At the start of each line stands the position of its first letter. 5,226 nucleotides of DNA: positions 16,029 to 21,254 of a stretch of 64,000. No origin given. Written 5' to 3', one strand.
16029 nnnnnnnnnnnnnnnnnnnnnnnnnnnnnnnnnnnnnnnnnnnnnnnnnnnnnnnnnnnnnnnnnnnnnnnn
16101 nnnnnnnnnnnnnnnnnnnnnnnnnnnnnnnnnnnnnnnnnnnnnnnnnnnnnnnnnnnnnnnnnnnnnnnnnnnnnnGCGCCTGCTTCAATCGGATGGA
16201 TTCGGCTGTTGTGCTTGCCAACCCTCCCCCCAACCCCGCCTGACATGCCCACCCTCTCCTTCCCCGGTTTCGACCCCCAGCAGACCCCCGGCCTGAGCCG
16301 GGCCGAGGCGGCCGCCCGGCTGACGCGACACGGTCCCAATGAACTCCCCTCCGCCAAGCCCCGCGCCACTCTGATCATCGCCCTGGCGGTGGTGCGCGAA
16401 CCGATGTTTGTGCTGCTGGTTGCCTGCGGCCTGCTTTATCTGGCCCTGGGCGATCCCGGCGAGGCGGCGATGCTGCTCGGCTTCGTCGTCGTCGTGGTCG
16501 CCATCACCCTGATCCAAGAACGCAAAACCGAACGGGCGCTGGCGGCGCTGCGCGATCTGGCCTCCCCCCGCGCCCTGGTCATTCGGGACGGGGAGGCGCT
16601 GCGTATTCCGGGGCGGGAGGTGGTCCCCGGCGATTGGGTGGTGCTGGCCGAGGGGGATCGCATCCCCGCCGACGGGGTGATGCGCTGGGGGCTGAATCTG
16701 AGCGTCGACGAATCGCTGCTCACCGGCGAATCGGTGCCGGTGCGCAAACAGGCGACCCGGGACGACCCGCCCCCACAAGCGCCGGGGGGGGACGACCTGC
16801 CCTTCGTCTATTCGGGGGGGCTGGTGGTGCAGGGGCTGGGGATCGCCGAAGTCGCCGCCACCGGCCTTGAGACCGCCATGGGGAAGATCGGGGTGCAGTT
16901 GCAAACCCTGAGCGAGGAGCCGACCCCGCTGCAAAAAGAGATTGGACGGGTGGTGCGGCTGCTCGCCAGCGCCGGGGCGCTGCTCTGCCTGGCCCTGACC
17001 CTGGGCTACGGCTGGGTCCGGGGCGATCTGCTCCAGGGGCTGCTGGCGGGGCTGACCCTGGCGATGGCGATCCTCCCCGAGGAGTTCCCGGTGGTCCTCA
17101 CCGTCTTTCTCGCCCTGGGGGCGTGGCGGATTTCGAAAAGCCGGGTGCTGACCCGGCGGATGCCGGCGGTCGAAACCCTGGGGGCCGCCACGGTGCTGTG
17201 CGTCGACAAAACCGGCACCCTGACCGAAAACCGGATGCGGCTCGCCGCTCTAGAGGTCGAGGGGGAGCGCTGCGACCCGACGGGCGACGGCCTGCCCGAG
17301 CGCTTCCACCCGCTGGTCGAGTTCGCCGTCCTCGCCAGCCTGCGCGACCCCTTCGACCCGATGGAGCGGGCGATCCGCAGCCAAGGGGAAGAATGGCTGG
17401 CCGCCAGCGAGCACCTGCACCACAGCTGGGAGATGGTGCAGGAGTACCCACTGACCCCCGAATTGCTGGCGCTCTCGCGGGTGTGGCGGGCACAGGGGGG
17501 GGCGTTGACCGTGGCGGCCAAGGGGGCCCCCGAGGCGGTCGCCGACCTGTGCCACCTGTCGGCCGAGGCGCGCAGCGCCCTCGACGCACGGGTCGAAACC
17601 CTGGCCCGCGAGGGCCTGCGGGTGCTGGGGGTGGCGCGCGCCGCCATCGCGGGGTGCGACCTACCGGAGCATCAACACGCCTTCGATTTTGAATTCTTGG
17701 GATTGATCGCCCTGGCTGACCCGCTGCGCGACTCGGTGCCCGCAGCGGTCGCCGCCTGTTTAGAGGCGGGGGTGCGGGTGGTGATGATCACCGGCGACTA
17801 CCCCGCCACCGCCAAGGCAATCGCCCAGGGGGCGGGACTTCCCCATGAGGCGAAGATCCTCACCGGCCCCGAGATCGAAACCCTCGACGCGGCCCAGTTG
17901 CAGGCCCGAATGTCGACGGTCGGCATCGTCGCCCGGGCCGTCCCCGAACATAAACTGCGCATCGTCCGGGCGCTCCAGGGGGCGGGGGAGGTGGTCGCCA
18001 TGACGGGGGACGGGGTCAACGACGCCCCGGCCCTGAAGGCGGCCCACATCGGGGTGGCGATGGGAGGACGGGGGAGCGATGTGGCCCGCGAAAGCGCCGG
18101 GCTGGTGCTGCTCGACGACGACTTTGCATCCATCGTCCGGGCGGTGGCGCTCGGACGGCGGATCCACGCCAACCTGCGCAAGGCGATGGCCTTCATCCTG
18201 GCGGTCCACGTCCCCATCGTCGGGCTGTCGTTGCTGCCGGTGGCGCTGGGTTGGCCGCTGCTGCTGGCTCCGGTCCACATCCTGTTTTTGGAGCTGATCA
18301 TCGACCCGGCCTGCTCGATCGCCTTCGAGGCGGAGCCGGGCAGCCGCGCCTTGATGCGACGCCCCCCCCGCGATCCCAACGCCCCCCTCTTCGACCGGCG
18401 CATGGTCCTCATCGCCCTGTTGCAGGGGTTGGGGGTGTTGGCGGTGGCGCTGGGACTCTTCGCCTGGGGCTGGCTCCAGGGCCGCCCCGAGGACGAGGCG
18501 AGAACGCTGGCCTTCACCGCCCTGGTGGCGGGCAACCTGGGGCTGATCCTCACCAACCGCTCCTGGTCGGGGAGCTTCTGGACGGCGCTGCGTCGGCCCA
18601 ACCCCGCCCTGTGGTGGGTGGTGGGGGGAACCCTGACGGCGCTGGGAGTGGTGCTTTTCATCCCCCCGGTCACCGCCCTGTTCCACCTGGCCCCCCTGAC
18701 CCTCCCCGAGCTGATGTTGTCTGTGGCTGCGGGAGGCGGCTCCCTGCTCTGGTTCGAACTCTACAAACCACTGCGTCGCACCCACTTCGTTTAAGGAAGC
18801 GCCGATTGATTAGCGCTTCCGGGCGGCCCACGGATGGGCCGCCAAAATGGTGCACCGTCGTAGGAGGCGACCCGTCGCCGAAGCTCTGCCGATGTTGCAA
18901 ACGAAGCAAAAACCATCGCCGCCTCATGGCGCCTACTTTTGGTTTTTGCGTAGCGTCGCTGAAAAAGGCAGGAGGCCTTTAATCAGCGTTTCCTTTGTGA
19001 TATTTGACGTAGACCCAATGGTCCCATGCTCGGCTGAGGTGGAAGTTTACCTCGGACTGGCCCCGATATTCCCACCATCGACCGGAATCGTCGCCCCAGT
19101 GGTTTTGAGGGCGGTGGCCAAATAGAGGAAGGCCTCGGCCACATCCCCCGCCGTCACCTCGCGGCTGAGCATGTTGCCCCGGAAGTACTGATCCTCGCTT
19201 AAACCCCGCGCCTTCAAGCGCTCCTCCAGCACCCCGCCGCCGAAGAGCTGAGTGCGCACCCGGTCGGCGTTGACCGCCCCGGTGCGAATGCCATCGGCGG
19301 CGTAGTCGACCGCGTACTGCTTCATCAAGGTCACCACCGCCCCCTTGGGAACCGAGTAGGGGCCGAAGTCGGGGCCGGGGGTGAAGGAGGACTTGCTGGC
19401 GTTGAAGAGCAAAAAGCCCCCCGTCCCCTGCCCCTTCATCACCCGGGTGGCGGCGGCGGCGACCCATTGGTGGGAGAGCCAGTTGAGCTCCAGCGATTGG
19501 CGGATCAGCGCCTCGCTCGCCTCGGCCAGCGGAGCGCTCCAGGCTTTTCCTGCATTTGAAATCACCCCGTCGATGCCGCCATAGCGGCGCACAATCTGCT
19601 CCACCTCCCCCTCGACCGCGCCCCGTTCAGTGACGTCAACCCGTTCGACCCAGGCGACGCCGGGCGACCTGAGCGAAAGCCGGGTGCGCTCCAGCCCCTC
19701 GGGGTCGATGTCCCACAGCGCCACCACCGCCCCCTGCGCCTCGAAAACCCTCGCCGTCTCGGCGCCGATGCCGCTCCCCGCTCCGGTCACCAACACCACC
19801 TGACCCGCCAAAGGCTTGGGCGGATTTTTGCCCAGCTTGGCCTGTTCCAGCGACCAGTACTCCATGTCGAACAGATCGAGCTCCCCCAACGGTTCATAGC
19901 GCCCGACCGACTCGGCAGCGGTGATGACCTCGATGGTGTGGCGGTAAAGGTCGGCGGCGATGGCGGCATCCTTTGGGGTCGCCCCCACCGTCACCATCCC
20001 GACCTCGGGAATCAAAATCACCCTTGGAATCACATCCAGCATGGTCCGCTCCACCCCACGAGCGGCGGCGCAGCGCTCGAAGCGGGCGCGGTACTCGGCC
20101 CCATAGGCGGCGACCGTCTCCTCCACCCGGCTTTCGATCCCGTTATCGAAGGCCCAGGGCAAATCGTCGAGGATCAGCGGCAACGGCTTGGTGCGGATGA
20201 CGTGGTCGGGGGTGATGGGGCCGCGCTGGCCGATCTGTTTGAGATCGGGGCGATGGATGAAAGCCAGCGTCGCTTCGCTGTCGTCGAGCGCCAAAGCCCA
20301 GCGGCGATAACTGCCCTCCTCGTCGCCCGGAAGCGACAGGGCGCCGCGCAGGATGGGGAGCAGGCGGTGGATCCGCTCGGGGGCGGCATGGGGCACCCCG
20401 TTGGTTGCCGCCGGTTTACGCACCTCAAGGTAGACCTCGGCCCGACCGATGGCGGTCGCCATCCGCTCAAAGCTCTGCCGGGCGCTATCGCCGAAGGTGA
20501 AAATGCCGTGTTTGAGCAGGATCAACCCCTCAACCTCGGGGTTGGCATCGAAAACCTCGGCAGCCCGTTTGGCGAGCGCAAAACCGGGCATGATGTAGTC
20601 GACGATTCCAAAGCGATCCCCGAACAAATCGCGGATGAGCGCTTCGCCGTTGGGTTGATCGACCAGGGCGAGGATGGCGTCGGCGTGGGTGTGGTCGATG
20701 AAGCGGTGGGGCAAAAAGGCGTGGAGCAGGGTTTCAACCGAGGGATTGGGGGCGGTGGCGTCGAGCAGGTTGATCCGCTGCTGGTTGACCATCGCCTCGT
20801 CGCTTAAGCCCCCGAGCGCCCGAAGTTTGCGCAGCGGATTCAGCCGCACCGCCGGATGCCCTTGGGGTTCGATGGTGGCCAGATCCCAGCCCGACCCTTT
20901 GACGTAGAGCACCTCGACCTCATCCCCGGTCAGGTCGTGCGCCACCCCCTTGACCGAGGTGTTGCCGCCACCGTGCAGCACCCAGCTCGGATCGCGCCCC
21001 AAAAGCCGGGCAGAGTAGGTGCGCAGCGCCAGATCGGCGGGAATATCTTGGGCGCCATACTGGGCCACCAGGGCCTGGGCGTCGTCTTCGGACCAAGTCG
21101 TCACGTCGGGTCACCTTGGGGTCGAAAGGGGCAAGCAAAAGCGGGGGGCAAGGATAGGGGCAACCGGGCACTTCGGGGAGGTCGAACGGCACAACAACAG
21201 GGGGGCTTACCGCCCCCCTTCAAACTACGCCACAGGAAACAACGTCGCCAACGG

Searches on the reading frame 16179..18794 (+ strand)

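Call 19: search_protein_families(library=pfam, proteins=[window:16179-18794:+])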
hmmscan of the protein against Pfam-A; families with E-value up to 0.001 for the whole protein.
window:16179-18794:+ (871 aa): 5 families
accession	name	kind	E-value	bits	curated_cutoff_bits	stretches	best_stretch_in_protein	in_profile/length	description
PF00689.26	Cation_ATPase_C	-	7.7e-42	143.5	27.3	1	693-864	1-174/175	Cation transporting ATPase, C-terminus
PF00122.25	E1-E2_ATPase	-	1e-39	136.4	28.1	1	127-320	2-180/181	E1-E2 ATPase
PF00702.32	Hydrolase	-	5e-19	69.9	26.4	1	339-623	3-191/191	haloacid dehalogenase-like hydrolase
PF00690.31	Cation_ATPase_N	-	5e-09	36.1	20.4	1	37-86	19-68/69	Cation transporter/ATPase, N-terminus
PF12710.13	HAD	-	6e-05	24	27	1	486-620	58-189/189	haloacid dehalogenase-like hydrolase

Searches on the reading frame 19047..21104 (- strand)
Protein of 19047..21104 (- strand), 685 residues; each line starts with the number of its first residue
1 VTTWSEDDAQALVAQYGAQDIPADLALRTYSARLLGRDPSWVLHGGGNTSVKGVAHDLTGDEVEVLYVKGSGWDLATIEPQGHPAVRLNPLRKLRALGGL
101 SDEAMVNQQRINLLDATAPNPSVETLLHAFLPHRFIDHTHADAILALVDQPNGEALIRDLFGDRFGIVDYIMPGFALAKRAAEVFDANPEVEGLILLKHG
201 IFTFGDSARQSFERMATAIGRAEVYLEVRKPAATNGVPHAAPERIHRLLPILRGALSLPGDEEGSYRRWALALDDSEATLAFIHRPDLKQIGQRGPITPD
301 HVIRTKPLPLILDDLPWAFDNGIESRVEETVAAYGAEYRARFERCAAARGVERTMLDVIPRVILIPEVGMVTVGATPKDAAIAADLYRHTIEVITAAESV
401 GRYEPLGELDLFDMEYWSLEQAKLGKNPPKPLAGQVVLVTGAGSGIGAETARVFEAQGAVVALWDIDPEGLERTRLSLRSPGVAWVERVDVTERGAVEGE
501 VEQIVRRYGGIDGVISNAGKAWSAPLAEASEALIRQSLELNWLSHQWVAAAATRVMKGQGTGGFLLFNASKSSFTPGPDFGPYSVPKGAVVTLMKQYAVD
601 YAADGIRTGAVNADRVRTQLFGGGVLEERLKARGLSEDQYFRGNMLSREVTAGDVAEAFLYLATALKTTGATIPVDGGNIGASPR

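Call 3: search_protein_families(library=pfam, proteins=[window:19047-21104:-])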
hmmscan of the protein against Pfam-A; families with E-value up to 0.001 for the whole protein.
window:19047-21104:- (685 aa): 4 families
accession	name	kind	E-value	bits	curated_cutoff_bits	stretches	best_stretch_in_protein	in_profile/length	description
PF13561.12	adh_short_C2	-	5.2e-35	121.6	27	1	441-678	1-234/236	Enoyl-(Acyl carrier protein) reductase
PF00106.31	adh_short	-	7.9e-33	114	26.6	1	435-620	1-186/195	short chain dehydrogenase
PF00596.27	Aldolase_II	-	7.1e-21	75.4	22.2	1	33-226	8-183/183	Class II Aldolase and Adducin N-terminal domain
PF08659.16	KR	-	0.00044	20.6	22.6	1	437-538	3-109/180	KR domain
